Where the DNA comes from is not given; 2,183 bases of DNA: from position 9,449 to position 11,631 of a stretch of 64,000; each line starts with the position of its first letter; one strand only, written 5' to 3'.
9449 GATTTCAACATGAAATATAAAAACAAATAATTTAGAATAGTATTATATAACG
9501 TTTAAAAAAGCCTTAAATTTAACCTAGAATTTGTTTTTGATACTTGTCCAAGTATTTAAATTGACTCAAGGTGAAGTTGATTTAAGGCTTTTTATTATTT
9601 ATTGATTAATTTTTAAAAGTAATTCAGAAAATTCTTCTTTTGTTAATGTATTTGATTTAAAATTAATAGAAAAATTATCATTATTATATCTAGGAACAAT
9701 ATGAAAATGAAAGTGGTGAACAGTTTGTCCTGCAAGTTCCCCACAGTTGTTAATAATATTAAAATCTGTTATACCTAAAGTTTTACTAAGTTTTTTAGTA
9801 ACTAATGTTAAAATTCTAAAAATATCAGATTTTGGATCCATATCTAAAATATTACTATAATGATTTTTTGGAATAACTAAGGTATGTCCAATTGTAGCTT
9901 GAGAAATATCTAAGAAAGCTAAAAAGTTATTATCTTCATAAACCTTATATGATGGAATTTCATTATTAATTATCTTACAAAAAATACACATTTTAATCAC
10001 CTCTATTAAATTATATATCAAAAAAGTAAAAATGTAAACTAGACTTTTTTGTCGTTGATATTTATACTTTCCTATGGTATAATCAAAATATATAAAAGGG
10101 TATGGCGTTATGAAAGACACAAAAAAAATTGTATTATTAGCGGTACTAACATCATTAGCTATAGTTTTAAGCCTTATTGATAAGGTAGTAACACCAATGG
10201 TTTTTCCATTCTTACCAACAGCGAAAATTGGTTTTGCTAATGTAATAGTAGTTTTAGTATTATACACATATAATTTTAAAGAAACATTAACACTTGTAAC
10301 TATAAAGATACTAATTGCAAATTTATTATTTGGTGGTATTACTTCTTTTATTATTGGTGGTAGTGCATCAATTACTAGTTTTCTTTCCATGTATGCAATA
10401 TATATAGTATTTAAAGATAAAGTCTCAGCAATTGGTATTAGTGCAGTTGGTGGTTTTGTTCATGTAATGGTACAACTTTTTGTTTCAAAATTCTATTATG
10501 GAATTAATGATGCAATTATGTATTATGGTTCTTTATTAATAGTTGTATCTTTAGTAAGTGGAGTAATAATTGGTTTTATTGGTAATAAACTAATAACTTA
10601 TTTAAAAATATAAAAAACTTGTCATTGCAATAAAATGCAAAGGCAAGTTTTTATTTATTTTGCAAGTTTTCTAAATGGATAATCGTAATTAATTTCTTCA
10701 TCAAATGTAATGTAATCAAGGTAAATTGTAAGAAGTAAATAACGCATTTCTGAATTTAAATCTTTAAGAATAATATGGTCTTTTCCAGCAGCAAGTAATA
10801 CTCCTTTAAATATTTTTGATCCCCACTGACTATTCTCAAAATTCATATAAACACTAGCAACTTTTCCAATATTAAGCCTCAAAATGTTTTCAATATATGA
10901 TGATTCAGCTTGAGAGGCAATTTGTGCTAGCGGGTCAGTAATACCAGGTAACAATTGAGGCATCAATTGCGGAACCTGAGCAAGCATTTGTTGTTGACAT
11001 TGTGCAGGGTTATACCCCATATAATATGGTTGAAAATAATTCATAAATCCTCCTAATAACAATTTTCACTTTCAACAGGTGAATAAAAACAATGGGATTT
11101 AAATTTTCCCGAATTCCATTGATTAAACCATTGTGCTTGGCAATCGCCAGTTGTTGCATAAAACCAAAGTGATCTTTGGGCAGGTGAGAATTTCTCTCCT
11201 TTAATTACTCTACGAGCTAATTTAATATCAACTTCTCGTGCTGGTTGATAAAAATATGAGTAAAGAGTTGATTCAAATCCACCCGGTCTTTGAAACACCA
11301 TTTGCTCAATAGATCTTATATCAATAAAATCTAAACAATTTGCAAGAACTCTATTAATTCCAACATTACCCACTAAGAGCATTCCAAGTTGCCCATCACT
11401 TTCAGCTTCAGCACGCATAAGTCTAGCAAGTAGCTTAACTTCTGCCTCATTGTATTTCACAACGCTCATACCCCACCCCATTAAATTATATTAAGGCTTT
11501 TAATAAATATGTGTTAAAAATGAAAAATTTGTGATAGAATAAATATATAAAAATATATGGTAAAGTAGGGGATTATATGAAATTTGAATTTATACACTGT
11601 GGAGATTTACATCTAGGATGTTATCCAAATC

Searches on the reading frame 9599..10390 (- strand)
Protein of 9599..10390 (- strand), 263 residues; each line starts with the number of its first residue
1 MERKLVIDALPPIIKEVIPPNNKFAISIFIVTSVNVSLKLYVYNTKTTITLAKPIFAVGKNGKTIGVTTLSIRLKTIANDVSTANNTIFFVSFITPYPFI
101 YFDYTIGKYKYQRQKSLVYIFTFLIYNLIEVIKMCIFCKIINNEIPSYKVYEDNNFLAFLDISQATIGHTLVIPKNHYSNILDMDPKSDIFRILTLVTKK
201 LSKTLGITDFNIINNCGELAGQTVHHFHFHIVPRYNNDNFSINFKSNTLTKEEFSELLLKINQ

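Call 3: search_protein_families(library=pfam, proteins=[window:9599-10390:-])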
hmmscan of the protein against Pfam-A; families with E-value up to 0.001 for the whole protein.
window:9599-10390:- (263 aa): 2 families
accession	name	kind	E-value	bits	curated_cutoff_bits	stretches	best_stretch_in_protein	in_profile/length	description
PF01230.28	HIT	-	6.8e-21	75.2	21.5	1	143-236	2-97/98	HIT domain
PF11969.13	DcpS_C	-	1.9e-14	54.5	24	1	135-233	2-101/114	Scavenger mRNA decapping enzyme C-term binding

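Call 4: search_protein_families(library=ncbifam, proteins=[window:9599-10390:-])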
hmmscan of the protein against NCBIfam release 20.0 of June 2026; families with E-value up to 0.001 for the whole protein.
window:9599-10390:- (263 aa): 3 families
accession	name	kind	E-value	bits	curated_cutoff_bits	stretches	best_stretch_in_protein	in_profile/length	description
NF045834.1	M_plasma_HinT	exception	6.8e-24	84.7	130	1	136-234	1-101/102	histidine triad protein HinT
NF007965.0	PRK10687.1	equivalog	3.1e-14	53.1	206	1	134-232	4-105/119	purine nucleoside phosphoramidase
NF052622.1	ATPAdlTfActino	equivalog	4.5e-06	26.3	290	1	158-240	63-148/176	ATP adenylyltransferase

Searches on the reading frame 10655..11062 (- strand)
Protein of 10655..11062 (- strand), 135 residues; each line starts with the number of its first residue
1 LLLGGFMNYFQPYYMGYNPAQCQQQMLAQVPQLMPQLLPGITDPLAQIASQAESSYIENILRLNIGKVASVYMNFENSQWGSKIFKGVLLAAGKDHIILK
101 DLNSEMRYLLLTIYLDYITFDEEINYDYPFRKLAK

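Call 3: search_protein_families(library=pfam, proteins=[window:10655-11062:-])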
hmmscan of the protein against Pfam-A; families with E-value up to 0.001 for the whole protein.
window:10655-11062:- (135 aa): 1 family
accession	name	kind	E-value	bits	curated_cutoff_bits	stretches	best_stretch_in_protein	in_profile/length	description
PF09671.16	Spore_GerQ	-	7.9e-36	122.3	25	1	53-126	2-76/76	Spore coat protein (Spore_GerQ)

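Call 4: search_protein_families(library=ncbifam, proteins=[window:10655-11062:-])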
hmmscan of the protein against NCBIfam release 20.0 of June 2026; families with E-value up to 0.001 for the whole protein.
window:10655-11062:- (135 aa): 1 family
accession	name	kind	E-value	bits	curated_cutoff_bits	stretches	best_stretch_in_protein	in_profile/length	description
TIGR02728.1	spore_gerQ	equivalog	2.9e-35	120.2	88.95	1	53-130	4-82/82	spore coat protein GerQ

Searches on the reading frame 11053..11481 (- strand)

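Call 3: search_protein_families(library=pfam, proteins=[window:11053-11481:-])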
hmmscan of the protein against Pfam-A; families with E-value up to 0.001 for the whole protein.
window:11053-11481:- (142 aa): 1 family
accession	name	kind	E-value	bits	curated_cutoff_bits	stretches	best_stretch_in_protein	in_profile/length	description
PF07486.17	Hydrolase_2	-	2.5e-14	54.2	27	1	30-133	3-100/100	Cell Wall Hydrolase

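Call 4: search_protein_families(library=ncbifam, proteins=[window:11053-11481:-])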
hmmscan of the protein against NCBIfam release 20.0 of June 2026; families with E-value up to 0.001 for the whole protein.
window:11053-11481:- (142 aa): 1 family
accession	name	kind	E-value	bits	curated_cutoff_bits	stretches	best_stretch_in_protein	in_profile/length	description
TIGR02869.1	spore_SleB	equivalog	2.5e-07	30.8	236.5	1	9-119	83-185/201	spore cortex-lytic enzyme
